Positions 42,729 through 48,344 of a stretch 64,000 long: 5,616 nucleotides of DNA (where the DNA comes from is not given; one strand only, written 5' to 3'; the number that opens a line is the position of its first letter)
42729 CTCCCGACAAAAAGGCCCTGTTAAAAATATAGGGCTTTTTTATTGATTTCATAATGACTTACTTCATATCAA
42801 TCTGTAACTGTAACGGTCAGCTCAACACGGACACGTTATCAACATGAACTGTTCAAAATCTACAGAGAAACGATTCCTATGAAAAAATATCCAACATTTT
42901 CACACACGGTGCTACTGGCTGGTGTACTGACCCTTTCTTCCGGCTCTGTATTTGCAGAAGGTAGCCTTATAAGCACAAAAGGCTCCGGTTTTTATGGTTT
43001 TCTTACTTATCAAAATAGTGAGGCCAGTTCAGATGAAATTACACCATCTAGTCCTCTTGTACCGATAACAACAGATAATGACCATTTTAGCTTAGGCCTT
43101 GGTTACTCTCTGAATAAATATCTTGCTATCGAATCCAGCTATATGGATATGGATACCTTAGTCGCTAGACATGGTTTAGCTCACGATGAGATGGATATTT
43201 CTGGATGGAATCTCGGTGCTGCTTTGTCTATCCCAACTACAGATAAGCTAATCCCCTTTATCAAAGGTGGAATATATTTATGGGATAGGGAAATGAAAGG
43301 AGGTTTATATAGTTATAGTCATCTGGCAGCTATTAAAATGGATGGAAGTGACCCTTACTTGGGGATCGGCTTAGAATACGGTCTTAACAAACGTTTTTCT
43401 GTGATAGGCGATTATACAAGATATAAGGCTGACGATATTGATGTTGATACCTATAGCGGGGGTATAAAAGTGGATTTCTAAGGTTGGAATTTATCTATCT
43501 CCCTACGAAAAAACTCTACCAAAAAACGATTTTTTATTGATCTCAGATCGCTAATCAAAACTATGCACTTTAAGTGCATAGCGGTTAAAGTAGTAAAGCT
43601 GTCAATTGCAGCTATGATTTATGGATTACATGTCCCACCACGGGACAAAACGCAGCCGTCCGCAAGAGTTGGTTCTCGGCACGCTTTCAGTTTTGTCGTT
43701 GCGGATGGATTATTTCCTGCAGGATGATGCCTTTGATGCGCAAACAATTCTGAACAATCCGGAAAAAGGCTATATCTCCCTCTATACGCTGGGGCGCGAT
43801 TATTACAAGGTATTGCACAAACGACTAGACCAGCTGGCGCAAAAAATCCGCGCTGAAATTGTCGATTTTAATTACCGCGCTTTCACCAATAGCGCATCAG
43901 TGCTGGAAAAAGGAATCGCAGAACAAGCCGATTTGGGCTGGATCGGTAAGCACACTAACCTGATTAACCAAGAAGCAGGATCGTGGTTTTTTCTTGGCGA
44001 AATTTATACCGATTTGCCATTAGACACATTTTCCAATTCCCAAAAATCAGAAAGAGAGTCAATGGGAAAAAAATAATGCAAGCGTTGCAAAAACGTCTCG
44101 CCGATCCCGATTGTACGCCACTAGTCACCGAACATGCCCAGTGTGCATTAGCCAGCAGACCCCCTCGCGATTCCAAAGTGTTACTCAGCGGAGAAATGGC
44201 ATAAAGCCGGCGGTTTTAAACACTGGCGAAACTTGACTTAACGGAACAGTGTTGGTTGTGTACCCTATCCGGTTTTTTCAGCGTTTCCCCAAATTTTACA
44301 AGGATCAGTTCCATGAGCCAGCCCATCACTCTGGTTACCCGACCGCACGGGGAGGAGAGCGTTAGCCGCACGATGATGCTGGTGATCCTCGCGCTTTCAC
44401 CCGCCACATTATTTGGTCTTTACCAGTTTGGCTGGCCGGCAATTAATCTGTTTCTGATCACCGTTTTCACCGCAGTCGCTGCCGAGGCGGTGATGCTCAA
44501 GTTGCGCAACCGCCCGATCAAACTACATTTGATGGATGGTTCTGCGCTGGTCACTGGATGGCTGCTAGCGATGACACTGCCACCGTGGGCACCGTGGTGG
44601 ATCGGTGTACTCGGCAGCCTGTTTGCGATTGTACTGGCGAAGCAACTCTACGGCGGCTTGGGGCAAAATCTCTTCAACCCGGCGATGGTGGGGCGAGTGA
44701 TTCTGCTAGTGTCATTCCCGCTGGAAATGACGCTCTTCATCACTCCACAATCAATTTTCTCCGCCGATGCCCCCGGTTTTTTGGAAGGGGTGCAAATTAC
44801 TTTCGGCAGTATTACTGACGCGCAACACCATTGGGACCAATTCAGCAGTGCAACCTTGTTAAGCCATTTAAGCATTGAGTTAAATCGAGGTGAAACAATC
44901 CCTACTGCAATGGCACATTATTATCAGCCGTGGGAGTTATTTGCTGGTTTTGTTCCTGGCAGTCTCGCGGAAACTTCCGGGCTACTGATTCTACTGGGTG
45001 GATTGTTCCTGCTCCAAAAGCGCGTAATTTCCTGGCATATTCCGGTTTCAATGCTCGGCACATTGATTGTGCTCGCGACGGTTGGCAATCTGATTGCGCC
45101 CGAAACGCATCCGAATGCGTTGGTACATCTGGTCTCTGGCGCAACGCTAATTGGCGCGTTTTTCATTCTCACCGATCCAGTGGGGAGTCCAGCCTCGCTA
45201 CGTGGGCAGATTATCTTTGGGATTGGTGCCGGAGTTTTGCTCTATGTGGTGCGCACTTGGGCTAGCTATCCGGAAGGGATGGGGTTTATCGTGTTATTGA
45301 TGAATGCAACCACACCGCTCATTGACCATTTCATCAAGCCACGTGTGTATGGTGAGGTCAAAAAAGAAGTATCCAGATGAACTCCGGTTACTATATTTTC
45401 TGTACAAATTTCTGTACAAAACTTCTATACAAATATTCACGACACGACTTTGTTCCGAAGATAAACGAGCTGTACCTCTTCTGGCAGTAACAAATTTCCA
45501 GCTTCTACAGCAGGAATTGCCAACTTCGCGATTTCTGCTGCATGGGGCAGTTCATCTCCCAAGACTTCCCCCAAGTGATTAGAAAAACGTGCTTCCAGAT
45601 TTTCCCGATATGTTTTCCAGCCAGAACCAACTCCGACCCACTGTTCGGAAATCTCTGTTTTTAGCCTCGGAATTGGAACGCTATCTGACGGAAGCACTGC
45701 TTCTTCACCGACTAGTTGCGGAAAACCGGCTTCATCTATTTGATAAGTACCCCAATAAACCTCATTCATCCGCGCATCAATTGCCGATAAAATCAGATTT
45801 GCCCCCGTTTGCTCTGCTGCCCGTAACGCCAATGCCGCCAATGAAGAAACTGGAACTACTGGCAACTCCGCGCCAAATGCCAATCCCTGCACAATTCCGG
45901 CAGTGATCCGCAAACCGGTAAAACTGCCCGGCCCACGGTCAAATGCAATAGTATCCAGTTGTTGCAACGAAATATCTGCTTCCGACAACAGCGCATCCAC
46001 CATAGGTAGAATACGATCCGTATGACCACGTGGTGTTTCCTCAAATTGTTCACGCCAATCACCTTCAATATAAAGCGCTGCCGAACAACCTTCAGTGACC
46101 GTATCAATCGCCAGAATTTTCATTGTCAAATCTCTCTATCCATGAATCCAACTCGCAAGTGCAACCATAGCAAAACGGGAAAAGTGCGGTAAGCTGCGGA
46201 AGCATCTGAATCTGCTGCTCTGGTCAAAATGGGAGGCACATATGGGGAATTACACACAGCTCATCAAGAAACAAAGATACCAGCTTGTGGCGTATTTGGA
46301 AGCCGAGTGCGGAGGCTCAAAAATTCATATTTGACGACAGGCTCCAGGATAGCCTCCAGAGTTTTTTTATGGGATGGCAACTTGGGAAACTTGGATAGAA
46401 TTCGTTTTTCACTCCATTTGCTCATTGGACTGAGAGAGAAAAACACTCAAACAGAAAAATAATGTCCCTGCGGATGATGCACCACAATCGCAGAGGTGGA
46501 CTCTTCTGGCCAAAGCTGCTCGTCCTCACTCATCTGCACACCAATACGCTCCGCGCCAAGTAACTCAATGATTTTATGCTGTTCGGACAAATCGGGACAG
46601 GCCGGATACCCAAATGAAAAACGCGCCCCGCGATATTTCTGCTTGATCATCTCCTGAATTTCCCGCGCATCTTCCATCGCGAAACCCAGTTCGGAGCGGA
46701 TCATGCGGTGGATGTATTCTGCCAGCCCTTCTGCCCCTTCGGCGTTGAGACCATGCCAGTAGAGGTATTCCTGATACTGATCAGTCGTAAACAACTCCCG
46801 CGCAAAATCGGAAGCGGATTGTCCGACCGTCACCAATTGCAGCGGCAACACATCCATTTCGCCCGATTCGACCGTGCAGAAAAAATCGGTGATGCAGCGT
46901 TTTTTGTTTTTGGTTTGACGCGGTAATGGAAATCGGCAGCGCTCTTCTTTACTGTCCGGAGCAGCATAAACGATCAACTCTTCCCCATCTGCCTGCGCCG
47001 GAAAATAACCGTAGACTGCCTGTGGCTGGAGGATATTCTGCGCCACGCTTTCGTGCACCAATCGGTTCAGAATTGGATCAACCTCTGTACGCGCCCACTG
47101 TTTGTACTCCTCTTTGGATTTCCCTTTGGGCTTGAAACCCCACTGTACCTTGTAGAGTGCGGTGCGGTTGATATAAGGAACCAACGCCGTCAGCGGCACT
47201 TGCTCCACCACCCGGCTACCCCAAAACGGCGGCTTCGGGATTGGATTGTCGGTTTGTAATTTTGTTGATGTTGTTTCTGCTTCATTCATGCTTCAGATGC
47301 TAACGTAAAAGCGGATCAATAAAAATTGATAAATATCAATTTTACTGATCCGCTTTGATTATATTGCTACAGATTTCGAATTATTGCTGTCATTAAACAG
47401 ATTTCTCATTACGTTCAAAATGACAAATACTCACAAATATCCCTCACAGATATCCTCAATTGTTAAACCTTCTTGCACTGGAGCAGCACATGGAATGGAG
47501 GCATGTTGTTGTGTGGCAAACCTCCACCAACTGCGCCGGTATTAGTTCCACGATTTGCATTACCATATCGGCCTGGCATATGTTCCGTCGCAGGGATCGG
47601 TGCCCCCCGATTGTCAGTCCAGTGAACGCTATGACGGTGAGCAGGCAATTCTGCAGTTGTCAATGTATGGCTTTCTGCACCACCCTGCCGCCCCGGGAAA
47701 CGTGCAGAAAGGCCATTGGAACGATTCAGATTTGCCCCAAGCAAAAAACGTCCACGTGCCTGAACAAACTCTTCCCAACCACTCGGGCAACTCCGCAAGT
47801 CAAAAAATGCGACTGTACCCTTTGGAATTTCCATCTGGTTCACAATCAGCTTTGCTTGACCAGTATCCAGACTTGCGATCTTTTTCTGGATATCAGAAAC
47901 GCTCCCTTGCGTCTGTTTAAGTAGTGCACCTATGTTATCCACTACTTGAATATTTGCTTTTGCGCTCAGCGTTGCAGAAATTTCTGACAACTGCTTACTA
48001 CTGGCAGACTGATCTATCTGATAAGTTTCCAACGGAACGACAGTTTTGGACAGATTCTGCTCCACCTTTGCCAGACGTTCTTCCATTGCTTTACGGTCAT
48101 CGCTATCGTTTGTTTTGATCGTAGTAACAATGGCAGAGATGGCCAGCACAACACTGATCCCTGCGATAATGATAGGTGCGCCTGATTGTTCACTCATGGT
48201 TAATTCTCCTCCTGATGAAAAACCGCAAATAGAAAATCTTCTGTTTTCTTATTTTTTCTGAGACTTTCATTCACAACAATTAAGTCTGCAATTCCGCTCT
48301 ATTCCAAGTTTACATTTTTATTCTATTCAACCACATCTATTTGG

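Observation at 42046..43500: Tandemly duplicated small OMP beta-barrel genes with conserved barrel and divergent surface loops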

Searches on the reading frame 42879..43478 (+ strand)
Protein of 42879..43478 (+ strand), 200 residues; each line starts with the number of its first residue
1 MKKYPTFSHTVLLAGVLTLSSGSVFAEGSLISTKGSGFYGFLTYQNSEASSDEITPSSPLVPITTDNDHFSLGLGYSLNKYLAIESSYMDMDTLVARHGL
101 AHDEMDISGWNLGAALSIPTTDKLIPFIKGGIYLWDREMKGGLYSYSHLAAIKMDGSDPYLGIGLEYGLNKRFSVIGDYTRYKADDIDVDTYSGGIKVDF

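Call 4: search_protein_families(library=pfam, proteins=[window:42879-43478:+], max_evalue=1)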
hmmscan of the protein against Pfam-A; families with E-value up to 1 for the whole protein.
window:42879-43478:+ (200 aa): 3 families
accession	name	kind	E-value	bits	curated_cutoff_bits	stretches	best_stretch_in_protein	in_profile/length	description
PF13505.12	OMP_b-brl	-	1.3e-13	51.9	28.7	1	16-200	5-175/175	Outer membrane protein beta-barrel domain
PF01389.23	OmpA_membrane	-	2.8e-09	37.4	21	1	64-179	31-146/180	OmpA-like transmembrane domain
PF13609.12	Porin_4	-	9e-05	22.8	27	1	33-195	150-287/310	Gram-negative porin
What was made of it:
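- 42879..43481 (+): omp2: 200-aa paralogue with the same architecture. Pfam PF13505 scores 51.9 bits and PF01389 scores 37.4 bits (call 4).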

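Call 5: search_protein_families(library=ncbifam, proteins=[window:42879-43478:+], max_evalue=1)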
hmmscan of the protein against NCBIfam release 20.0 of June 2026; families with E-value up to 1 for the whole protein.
window:42879-43478:+ (200 aa): 5 families
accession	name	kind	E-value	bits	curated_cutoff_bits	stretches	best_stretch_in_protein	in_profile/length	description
NF008071.1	PRK10808.1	equivalog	5.3e-05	22.7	277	1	42-179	37-174/358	porin OmpA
TIGR04273.1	Y_sulf_Ax21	equivalog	0.027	14.5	250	1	162-191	42-71/186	OmpO family porin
NF038067.1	OMP_CarO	equivalog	0.067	12.6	300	0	158-191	169-202/249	ornithine uptake porin CarO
NF033908.1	AcfA_fam_omp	subfamily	0.13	11.7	100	0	64-91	50-77/217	AcfA family outer membrane beta-barrel protein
NF053819.1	EF0750_LPXTG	subfamily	0.15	12.6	47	1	1-56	1-55/105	EF2685/EF0750 family sortase-dependent surface protein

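Call 47: predict_structure(alignment_id=A4)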
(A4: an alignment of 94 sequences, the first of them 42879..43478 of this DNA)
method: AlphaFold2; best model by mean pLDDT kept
length: 200 residues; sequences in the alignment: 94
mean_pLDDT: 85.3   pTM: 0.76
mean pLDDT of the five models: 85.3, 84.7, 84.7, 84.1, 83.8
residues with pLDDT >= 90: 125; 70-90: 29; 50-70: 38; < 50: 8
segments of 3 or more residues with pLDDT < 50: 28-31
pLDDT, mean of each block of 10 residues (from residue 1): 52 61 50 77 96 72 81 97 98 87 92 97 97 96 71 96 98 97 93 98
secondary structure, 60 per line:
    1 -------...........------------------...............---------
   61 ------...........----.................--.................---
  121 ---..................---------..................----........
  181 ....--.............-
elements in order: H8-18 E37-51 E67-77 E82-98 E101-117 E124-141 E151-168 E173-184 E187-199
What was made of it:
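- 42879..43481 (+): AF2 pLDDT is 85.3 with 8 strands (call 47).
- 43026..43079 (+): omp2 loop L1 (residues 50-67, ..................; 3 residues longer than in omp1). Lies between strands 37-51 and 67-77 (call 47).
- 43161..43193 (+): omp2 loop L2 (residues 95-105, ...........). Distal end of the beta3-beta4 hairpin, strands 82-98 and 101-117 (call 47).
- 43296..43340 (+): omp2 loop L3 (residues 140-154, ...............; net charge +2). Lies between strands 124-141 and 151-168 (call 47).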

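Call 66: search_protein_families(library=phrogs, proteins=[window:42879-43478:+], max_evalue=0.01)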
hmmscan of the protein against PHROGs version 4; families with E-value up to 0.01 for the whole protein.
window:42879-43478:+ (200 aa): 0 families

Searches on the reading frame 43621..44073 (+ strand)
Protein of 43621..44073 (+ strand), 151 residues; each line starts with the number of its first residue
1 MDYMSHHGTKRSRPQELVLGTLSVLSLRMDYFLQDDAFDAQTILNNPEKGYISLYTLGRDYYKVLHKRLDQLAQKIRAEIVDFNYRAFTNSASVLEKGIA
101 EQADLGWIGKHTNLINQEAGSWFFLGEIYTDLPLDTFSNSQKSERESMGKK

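Call 4: search_protein_families(library=pfam, proteins=[window:43621-44073:+], max_evalue=1)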
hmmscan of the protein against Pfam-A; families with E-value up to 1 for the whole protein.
window:43621-44073:+ (151 aa): 1 family
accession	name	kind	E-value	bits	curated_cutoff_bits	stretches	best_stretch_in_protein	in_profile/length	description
PF08331.15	QueG_DUF1730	-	2e-18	66.5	25.1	1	11-90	1-76/77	Epoxyqueuosine reductase QueG, DUF1730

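Call 5: search_protein_families(library=ncbifam, proteins=[window:43621-44073:+], max_evalue=1)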
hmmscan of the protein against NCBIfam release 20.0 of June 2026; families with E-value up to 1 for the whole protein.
window:43621-44073:+ (151 aa): 1 family
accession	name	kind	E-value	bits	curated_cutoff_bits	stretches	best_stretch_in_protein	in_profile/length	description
TIGR00276.1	TIGR00276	equivalog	1.9e-48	165.2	200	1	1-138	40-175/337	tRNA epoxyqueuosine(34) reductase QueG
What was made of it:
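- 43621..44076 (+): queG remnant (151 codons), cut at both ends, directly downstream of the pair. Pfam finds QueG_DUF1730 only (calls 4, 5).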

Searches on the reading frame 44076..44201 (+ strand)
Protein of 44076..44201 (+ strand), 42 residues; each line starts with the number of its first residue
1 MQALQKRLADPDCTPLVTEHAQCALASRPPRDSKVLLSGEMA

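Call 45: search_protein_families(library=ncbifam, proteins=[window:44076-44201:+], max_evalue=1)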
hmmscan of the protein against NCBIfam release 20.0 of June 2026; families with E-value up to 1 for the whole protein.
window:44076-44201:+ (42 aa): 0 families

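Call 46: search_solved_structures(query=window:44076-44201:+, max_evalue=10, show_alignments=2)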
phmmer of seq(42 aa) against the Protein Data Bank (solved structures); distinct sequences matched with E-value up to 10: 0.

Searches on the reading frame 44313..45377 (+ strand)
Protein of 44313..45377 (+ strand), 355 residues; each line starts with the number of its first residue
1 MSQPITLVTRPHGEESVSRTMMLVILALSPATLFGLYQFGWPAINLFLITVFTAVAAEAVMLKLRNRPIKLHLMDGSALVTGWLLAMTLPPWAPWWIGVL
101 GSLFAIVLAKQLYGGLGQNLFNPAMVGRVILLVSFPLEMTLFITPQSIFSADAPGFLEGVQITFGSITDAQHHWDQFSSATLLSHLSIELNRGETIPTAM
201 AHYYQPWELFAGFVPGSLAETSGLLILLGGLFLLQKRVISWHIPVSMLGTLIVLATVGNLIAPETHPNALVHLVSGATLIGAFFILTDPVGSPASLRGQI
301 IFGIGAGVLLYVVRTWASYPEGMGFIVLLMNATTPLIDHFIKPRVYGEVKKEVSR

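Call 23: search_protein_families(library=ncbifam, proteins=[window:44313-45377:+], max_evalue=0.00001)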
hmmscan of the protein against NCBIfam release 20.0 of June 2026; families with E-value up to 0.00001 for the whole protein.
window:44313-45377:+ (355 aa): 6 families
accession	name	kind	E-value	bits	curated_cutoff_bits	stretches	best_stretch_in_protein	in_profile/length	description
TIGR01946.1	rnfD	subfamily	1.8e-112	375.9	207.05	1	13-348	6-327/327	RnfABCDGE type electron transport complex subunit D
NF002011.0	PRK00816.1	equivalog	5.6e-103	344.7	415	1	12-350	12-351/352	electron transport complex subunit RsxD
NF003756.0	PRK05349.1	equivalog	3.3e-56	190.9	414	1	48-342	126-393/406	NADH:ubiquinone reductase (Na(+)-transporting) subunit B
TIGR01937.1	nqrB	equivalog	4.6e-51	174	349.9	1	67-341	140-405/413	NADH:ubiquinone reductase (Na(+)-transporting) subunit B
NF041838.1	rnfD_Methano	equivalog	3.6e-49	167.6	400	2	6-146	4-144/285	Rnf electron transport complex subunit RnfD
NF002181.0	PRK01024.1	equivalog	9.7e-32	110.3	792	2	69-187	142-254/503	Na(+)-transporting NADH-quinone reductase subunit B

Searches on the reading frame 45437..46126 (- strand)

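Call 23: search_protein_families(library=ncbifam, proteins=[window:45437-46126:-], max_evalue=0.00001)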
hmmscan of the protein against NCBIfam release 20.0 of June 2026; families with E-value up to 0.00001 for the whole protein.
window:45437-46126:- (229 aa): 5 families
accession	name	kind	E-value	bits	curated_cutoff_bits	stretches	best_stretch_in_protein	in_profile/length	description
TIGR03725.1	T6A_YeaZ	equivalog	2.4e-58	197.6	69.3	1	4-224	1-212/212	tRNA (adenosine(37)-N6)-threonylcarbamoyltransferase complex dimerization subunit type 1 TsaB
TIGR03723.1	T6A_TsaD_YgjD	equivalog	8.1e-09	35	296.1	1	32-100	46-114/314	tRNA (adenosine(37)-N6)-threonylcarbamoyltransferase complex transferase subunit TsaD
TIGR03722.2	arch_KAE1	equivalog_domain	1.9e-07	30.5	375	1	32-96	43-107/323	KEOPS complex N(6)-L-threonylcarbamoyladenine synthase Kae1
TIGR00329.1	gcp_kae1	subfamily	3.1e-07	29.9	207.8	1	31-98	44-111/305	tRNA (adenosine(37)-N6)-threonylcarbamoyltransferase complex transferase subunit TsaD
NF007174.0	PRK09605.1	equivalog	7.3e-06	24.7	447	1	34-94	47-107/535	bifunctional N(6)-L-threonylcarbamoyladenine synthase/serine/threonine protein kinase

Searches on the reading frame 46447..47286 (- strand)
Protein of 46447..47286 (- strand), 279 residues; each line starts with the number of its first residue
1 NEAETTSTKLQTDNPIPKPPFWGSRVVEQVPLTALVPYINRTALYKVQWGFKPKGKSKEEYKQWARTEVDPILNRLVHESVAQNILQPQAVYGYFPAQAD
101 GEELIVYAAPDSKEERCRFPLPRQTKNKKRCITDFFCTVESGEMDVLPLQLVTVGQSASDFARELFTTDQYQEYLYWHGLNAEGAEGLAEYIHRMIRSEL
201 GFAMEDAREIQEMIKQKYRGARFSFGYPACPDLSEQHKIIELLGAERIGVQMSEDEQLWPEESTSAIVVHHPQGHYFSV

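Call 23: search_protein_families(library=ncbifam, proteins=[window:46447-47286:-], max_evalue=0.00001)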
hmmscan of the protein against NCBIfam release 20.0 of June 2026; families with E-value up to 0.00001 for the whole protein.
window:46447-47286:- (279 aa): 2 families
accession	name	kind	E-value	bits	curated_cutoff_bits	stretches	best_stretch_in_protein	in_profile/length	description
TIGR02082.1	metH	equivalog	7.5e-72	242.4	1010.85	1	4-279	899-1182/1182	methionine synthase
NF007024.0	PRK09490.1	equivalog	4.2e-39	134.1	1497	1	8-279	919-1199/1234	methionine synthase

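Call 64: search_protein_families(library=pfam, proteins=[window:46447-47286:-], max_evalue=0.001)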
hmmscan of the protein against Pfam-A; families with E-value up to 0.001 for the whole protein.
window:46447-47286:- (279 aa): 1 family
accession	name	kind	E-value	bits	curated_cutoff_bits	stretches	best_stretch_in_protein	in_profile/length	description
PF02965.22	Met_synt_B12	-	3.4e-43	148.5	25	1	32-279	2-257/273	Vitamin B12 dependent methionine synthase, activation domain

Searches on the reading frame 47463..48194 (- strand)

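Call 45: search_protein_families(library=ncbifam, proteins=[window:47463-48194:-], max_evalue=1)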
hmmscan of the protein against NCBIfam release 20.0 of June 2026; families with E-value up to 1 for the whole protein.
window:47463-48194:- (243 aa): 1 family
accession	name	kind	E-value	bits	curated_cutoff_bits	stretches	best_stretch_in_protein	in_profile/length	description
NF002244.0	PRK01156.1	equivalog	0.0043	15.2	847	1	27-126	344-445/895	DNA double-strand break repair ATPase Rad50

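Call 64: search_protein_families(library=pfam, proteins=[window:47463-48194:-], max_evalue=0.001)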
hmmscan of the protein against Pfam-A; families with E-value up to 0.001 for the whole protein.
window:47463-48194:- (243 aa): 1 family
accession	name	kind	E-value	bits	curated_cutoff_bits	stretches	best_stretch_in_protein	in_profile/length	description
PF21939.1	Gp10_C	-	0.00018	22.9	27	1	140-236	29-132/139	Baseplate structural protein Gp10, C-terminal domain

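Call 66: search_protein_families(library=phrogs, proteins=[window:47463-48194:-], max_evalue=0.01)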
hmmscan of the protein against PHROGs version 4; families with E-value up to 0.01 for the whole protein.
window:47463-48194:- (243 aa): 6 families
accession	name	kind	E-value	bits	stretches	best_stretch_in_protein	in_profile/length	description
phrog_24267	-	unknown function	1.3e-12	49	1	139-235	165-257/266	-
phrog_8469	-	tail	1.3e-08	35.5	1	103-196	141-204/303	tail fiber protein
phrog_5795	-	tail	3.3e-07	29.9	1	79-229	351-516/968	tail protein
phrog_8763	-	tail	2e-06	27.2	1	146-237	618-742/1024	tail protein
phrog_9116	-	tail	3.7e-05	23.7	1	167-236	132-204/455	tail protein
phrog_5717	-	tail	0.00028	20.2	1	167-197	1046-1076/1150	tail protein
